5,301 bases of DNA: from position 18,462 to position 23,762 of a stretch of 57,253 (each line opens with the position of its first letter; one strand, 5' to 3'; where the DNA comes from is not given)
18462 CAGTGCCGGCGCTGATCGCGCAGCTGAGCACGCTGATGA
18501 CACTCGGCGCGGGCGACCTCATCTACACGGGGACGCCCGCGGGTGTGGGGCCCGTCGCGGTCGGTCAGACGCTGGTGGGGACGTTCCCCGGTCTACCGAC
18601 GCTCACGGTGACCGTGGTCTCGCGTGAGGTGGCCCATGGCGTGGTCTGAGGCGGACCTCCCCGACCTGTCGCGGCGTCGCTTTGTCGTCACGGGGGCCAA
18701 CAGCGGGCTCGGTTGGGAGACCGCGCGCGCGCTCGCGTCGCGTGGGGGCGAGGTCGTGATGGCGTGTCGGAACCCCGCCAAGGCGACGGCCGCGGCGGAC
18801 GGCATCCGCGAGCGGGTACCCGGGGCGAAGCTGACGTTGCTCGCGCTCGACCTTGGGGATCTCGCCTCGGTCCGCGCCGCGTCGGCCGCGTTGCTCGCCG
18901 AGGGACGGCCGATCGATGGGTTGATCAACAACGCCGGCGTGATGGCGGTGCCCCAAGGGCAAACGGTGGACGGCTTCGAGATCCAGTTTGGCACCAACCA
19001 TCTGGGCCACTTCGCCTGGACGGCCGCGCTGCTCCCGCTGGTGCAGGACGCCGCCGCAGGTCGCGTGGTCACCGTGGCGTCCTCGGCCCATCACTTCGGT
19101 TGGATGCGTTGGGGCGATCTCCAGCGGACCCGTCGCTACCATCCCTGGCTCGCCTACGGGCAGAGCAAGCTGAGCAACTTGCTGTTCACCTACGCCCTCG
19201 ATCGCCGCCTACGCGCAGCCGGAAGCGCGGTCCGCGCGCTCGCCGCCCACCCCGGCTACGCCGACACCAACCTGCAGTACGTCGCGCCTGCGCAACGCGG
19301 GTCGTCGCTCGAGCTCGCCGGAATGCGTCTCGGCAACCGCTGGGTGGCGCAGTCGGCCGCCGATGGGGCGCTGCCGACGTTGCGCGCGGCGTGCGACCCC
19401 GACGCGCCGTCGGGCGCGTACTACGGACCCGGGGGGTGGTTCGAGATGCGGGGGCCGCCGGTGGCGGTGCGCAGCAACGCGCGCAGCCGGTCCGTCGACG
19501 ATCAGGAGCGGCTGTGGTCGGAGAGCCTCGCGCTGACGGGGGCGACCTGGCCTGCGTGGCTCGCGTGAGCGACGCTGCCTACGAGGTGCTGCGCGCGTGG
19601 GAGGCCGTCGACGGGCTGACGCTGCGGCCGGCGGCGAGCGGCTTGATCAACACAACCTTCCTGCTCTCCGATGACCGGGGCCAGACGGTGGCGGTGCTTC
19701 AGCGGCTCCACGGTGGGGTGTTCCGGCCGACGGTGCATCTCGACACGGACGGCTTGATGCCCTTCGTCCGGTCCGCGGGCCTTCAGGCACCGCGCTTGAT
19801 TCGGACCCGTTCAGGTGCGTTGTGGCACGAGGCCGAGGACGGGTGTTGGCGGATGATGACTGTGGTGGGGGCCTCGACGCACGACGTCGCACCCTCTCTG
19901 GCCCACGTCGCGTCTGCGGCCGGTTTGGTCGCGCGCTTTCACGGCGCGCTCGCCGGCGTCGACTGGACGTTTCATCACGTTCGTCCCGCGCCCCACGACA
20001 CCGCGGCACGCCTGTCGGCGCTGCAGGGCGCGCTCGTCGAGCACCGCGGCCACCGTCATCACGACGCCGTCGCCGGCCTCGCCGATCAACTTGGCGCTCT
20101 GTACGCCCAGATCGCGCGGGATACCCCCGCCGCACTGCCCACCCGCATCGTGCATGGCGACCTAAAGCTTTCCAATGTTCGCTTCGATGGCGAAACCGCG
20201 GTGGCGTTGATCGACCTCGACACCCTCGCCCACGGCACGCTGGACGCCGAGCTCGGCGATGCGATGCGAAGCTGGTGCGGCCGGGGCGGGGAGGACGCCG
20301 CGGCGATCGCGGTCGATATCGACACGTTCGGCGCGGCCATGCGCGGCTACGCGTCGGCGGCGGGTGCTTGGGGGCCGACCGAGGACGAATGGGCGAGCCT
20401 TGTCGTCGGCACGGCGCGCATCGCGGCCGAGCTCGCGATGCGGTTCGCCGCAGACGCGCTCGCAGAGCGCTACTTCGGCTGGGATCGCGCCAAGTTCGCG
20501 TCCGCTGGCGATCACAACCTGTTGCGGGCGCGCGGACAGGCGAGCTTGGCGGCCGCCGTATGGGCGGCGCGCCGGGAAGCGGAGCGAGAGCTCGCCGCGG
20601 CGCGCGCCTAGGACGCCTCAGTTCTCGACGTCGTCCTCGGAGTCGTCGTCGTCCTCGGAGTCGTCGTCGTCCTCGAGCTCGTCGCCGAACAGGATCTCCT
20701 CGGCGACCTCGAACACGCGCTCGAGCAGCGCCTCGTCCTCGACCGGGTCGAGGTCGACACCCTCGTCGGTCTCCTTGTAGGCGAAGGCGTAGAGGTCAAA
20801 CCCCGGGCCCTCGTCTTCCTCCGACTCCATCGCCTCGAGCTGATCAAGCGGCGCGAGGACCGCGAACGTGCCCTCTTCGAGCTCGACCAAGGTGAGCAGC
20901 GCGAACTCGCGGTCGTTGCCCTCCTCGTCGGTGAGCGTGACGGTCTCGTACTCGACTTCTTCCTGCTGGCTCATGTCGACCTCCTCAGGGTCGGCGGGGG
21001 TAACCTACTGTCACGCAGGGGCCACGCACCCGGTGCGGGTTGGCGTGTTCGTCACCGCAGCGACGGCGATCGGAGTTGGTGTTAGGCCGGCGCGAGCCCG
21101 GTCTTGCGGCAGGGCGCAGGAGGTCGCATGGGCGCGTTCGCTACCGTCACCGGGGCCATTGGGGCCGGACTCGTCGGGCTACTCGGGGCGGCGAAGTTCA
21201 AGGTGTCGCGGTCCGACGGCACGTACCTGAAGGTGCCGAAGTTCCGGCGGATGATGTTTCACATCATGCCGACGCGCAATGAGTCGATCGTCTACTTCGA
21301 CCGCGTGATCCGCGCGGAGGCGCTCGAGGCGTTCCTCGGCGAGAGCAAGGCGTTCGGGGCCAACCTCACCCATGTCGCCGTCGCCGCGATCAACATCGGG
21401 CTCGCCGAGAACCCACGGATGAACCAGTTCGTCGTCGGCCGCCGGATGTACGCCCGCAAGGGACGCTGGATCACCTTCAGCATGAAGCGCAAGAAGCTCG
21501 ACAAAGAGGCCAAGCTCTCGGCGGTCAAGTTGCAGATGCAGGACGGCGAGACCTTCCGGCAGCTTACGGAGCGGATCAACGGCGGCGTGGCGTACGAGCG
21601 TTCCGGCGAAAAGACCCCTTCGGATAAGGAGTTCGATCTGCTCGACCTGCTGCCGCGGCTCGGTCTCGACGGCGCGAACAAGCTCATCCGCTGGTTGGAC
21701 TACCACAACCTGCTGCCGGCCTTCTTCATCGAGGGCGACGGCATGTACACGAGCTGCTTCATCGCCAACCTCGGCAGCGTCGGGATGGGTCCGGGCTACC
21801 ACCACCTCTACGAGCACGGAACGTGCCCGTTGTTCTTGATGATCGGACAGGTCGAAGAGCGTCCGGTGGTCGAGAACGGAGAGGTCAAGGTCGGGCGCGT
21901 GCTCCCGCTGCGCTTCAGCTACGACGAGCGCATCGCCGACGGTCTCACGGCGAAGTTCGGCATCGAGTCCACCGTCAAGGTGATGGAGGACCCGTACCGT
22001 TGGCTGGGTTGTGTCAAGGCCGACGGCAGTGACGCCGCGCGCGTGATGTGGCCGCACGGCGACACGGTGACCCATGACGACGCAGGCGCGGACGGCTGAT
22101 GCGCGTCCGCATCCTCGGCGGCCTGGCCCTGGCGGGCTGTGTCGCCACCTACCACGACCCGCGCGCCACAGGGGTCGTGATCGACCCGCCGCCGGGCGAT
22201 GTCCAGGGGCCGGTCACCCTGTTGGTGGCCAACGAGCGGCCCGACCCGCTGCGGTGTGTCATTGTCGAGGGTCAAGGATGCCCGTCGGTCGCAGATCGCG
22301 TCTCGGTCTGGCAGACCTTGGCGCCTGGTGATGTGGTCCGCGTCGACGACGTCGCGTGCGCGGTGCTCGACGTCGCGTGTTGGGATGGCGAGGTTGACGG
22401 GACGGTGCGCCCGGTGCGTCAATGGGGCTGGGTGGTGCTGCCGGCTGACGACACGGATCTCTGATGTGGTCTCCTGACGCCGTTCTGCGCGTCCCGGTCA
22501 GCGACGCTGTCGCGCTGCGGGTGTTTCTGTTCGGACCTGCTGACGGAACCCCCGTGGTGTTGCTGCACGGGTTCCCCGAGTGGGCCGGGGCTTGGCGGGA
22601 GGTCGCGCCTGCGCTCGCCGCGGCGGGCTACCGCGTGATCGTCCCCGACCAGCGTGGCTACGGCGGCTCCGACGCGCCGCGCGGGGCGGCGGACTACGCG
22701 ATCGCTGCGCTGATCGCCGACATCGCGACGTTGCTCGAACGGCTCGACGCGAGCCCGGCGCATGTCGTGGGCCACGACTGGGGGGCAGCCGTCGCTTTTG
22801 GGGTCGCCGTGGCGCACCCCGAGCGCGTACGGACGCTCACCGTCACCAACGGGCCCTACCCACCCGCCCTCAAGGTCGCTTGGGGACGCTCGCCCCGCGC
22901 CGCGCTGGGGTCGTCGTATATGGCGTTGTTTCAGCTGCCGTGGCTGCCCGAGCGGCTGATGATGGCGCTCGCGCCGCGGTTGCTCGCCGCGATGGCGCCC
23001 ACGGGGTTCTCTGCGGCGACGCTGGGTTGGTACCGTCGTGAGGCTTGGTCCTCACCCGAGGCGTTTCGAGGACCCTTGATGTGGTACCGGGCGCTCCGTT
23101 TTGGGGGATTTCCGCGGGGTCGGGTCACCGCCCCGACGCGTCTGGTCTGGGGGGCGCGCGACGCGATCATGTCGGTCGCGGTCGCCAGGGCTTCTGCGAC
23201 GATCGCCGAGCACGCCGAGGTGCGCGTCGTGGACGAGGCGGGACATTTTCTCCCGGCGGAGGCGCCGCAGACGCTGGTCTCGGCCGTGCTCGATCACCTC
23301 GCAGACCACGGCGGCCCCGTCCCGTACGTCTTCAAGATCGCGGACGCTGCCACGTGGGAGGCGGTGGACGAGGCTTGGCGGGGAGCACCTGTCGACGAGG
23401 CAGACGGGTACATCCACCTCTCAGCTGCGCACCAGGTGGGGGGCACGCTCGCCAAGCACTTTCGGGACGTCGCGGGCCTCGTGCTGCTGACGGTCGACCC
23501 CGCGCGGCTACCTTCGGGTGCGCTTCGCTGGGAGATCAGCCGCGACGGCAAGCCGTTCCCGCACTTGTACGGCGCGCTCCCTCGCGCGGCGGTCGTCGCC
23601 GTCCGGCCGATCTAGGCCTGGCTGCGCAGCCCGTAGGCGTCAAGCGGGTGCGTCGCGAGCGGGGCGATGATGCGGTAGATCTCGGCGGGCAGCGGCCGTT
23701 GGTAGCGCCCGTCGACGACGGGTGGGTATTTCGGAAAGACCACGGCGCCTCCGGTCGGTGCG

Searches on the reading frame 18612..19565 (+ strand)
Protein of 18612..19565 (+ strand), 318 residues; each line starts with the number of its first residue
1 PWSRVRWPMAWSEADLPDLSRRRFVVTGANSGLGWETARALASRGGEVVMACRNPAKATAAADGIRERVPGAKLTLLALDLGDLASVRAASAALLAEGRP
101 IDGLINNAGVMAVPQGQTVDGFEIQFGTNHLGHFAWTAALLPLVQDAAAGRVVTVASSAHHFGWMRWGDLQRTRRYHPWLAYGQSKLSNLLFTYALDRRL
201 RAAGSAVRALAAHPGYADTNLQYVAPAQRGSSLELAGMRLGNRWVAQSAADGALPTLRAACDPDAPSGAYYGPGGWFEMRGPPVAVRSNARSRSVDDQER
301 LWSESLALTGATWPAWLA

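Call 77: search_protein_families(library=pfam, proteins=[window:18612-19565:+], max_evalue=0.00001)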
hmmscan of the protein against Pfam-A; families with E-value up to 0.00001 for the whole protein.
window:18612-19565:+ (318 aa): 3 families
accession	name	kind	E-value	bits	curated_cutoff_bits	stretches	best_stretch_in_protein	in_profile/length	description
PF00106.31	adh_short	-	3e-27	95.8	26.6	1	25-223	4-188/195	short chain dehydrogenase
PF13561.12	adh_short_C2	-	1.9e-16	60.8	27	1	28-164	1-137/236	Enoyl-(Acyl carrier protein) reductase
PF08659.16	KR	-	2e-09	38.1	22.6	1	24-112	3-93/180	KR domain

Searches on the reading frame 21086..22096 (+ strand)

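Call 48: search_protein_families(library=pfam, proteins=[window:21086-22096:+], max_evalue=0.0001)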
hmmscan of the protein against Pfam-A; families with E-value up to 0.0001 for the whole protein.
window:21086-22096:+ (337 aa): 1 family
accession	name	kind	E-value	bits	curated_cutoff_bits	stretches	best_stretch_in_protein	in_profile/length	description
PF00198.28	2-oxoacid_dh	-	2.8e-09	37.2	23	1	224-307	150-231/232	2-oxoacid dehydrogenases acyltransferase (catalytic domain)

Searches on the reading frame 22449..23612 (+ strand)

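Call 77: search_protein_families(library=pfam, proteins=[window:22449-23612:+], max_evalue=0.00001)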
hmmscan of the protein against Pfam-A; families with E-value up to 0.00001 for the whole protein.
window:22449-23612:+ (388 aa): 4 families
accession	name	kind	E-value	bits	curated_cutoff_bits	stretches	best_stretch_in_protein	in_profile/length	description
PF00561.26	Abhydrolase_1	-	6.1e-36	124.7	25.8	1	35-272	2-244/245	alpha/beta hydrolase fold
PF06108.18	DUF952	-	9.9e-25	86.7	23.7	1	298-385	2-90/90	Protein of unknown function (DUF952)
PF12697.13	Abhydrolase_6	-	8.1e-20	72.8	26.3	1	36-278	1-216/217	Alpha/beta hydrolase family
PF12146.15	Hydrolase_4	-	3.2e-17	63.1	27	1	36-139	7-113/239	Serine aminopeptidase, S33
